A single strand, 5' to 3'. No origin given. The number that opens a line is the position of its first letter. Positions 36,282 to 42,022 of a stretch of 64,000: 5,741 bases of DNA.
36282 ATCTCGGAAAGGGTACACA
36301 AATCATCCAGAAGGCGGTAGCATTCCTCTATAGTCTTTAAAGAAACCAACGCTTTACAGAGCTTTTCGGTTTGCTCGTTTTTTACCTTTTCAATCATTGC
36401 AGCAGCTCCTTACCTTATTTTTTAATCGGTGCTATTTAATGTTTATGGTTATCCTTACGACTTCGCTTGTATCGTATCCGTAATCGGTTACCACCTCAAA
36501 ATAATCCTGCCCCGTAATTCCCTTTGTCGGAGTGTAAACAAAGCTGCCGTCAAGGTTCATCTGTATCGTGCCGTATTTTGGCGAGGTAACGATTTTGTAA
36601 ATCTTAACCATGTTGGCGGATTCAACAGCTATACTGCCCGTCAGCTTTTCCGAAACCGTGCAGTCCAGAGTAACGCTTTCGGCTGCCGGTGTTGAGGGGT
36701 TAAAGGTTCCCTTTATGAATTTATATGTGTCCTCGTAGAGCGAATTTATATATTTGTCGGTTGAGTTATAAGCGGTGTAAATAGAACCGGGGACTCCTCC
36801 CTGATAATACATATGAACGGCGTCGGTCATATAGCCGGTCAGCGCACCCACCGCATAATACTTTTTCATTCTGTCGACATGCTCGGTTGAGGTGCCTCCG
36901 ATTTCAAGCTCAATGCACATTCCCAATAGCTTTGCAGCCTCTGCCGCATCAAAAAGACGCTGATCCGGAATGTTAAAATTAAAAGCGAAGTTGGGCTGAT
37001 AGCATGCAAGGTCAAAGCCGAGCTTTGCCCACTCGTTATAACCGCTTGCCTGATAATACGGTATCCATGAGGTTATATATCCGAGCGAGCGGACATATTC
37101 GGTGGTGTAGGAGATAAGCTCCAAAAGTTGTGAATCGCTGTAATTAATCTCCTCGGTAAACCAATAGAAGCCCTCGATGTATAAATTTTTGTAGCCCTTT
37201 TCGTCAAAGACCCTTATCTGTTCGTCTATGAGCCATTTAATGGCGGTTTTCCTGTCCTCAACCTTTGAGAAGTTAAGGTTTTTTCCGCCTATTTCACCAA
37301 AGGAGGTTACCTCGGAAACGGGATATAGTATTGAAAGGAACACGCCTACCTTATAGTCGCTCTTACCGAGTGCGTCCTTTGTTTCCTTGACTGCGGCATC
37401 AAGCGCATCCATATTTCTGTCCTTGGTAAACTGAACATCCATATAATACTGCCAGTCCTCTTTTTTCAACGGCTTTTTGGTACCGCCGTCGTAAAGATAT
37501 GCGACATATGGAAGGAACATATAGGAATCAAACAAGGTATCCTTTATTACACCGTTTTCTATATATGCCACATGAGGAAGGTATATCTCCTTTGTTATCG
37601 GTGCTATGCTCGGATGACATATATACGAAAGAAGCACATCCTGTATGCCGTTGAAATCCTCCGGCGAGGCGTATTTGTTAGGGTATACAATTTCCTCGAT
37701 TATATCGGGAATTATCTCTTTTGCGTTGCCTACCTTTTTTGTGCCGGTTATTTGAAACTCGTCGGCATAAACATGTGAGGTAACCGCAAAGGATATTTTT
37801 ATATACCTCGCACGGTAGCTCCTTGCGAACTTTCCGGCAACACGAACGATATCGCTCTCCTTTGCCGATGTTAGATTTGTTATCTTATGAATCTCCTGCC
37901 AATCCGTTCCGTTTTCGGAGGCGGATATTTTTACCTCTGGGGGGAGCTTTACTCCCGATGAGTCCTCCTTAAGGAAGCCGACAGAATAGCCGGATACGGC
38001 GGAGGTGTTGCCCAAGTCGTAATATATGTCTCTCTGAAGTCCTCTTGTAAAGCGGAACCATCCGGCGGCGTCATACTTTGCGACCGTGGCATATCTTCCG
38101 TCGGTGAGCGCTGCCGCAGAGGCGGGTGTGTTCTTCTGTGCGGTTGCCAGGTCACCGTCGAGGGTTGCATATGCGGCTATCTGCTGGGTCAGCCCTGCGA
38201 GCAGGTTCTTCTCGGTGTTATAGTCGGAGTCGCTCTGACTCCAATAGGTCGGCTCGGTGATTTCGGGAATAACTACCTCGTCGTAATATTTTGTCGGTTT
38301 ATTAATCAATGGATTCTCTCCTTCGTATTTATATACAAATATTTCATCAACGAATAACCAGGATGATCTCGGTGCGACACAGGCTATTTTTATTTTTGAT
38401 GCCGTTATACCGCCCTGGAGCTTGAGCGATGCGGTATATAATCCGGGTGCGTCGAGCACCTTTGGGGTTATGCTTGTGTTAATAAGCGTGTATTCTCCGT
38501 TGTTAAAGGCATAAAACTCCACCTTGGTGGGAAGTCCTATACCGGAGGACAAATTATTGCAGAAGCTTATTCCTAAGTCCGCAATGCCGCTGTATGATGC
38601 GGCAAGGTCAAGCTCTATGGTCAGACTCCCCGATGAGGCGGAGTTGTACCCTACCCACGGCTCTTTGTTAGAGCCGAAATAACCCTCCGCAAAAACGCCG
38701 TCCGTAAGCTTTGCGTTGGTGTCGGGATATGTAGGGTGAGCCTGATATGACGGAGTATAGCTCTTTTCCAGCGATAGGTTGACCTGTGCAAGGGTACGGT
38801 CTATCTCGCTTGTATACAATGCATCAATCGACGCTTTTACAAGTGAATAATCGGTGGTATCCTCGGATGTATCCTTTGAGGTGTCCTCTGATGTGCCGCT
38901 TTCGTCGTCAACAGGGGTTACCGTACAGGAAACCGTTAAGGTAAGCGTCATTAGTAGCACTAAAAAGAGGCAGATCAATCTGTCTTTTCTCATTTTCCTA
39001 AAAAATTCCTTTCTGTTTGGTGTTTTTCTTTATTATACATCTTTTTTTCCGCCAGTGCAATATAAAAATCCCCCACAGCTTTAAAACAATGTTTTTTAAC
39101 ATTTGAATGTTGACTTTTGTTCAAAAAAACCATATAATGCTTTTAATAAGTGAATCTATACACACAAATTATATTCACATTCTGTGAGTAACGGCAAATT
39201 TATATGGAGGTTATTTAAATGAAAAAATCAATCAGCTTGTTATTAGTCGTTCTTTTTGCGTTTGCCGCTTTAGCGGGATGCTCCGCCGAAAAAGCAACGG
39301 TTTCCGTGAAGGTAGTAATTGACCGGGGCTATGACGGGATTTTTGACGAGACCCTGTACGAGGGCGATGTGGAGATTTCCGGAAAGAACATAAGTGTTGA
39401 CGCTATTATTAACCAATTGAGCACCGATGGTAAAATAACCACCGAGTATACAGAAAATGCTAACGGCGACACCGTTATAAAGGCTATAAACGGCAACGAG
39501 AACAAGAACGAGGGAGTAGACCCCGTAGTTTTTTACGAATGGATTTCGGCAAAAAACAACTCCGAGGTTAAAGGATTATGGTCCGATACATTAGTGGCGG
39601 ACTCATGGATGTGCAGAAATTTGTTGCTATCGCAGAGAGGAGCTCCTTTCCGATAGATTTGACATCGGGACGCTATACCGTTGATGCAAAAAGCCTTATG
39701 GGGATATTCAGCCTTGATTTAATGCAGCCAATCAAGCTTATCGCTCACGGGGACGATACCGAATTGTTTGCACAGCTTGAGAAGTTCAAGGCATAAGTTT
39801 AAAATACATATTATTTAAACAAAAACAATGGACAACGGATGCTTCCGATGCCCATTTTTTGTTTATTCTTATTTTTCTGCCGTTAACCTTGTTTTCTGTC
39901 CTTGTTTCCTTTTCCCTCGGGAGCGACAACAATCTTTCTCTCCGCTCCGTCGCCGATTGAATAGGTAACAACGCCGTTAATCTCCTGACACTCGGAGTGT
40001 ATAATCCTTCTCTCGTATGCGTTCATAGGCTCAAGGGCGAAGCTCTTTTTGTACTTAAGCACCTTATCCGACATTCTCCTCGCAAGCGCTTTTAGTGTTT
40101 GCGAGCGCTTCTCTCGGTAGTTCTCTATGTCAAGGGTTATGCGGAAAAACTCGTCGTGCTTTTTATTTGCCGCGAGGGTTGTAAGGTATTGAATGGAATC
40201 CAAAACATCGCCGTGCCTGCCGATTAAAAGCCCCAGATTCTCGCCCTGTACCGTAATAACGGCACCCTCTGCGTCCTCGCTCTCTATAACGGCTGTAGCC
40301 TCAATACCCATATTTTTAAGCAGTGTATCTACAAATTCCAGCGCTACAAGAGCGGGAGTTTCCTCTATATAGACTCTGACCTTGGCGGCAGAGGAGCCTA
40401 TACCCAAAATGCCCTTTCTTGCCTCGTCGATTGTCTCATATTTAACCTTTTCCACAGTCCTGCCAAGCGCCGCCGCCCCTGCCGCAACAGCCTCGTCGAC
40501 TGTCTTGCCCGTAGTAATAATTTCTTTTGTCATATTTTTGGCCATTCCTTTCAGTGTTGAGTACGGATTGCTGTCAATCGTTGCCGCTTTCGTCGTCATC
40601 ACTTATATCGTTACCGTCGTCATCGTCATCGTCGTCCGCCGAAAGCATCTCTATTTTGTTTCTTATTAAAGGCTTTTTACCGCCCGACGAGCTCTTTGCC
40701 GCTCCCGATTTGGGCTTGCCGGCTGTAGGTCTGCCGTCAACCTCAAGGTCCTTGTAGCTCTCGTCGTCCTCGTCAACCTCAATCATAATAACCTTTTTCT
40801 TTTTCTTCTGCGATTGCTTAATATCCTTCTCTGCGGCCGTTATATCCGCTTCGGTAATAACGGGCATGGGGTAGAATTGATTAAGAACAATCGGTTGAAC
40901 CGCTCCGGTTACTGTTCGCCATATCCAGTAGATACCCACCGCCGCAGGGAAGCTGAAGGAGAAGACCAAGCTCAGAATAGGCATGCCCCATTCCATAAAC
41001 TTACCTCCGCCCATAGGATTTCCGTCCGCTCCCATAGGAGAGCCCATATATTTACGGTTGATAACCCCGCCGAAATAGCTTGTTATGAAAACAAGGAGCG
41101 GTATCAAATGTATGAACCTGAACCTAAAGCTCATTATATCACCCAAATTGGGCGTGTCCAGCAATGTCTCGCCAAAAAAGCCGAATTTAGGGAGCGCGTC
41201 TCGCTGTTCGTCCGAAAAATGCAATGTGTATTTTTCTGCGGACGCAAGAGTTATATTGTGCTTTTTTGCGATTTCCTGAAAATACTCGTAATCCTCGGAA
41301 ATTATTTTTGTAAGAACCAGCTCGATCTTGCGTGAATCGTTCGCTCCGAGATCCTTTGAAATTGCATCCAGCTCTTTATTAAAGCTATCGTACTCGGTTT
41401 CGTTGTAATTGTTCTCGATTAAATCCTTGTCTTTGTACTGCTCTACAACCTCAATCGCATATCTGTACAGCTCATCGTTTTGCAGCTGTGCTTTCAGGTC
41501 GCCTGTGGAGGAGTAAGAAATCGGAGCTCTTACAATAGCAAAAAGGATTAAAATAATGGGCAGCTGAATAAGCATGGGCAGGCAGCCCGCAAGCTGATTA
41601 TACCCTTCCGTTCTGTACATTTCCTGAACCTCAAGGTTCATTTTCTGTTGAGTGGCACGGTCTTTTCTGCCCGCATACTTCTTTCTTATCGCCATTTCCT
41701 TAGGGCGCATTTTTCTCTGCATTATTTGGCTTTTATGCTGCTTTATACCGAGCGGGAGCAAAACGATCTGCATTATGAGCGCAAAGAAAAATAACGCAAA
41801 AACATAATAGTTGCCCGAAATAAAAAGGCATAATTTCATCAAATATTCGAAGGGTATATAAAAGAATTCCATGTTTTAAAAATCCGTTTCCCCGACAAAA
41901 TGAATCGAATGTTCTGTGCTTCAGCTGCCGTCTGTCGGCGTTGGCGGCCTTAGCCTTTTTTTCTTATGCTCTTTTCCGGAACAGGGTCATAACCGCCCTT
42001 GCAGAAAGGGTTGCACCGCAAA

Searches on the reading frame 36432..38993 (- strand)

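Call 96: search_protein_families(library=pfam, proteins=[window:36432-38993:-], max_evalue=0.00001)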
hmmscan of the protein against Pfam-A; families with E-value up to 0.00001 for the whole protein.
window:36432-38993:- (853 aa): 2 families
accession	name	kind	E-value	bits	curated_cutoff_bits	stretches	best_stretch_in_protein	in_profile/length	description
PF16147.10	DUF4855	-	1.3e-87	294.3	27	1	455-758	4-313/313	Domain of unknown function (DUF4855)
PF00754.31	F5_F8_type_C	-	4.6e-06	27.2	28.2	0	291-402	12-112/127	F5/8 type C domain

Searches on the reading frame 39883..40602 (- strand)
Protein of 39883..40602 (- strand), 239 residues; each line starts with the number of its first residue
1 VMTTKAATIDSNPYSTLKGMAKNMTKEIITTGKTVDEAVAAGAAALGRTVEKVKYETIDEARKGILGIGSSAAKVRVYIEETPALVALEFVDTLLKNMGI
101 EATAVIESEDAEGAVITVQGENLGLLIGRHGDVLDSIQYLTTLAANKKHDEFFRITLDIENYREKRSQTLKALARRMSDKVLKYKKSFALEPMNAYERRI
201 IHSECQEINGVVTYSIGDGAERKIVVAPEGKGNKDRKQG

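Call 96: search_protein_families(library=pfam, proteins=[window:39883-40602:-], max_evalue=0.00001)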
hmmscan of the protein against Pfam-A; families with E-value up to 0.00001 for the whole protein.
window:39883-40602:- (239 aa): 3 families
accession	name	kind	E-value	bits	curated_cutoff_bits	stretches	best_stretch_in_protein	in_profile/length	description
PF01424.28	R3H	-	5e-19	68.5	26.8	1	168-228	1-60/60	R3H domain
PF14804.11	Jag_N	-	1.2e-16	61.2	25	1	31-79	2-50/50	Jag N-terminus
PF13083.13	KH_KhpA-B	-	4.8e-14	52.5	32.1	1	90-152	3-69/73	KhpA/KhpB, KH domain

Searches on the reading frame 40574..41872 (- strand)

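Call 96: search_protein_families(library=pfam, proteins=[window:40574-41872:-], max_evalue=0.00001)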
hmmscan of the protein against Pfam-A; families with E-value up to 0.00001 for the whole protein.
window:40574-41872:- (432 aa): 1 family
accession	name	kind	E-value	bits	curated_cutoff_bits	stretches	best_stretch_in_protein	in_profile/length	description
PF02096.25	60KD_IMP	-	3.6e-35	121.8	35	1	23-331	1-162/163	60Kd inner membrane protein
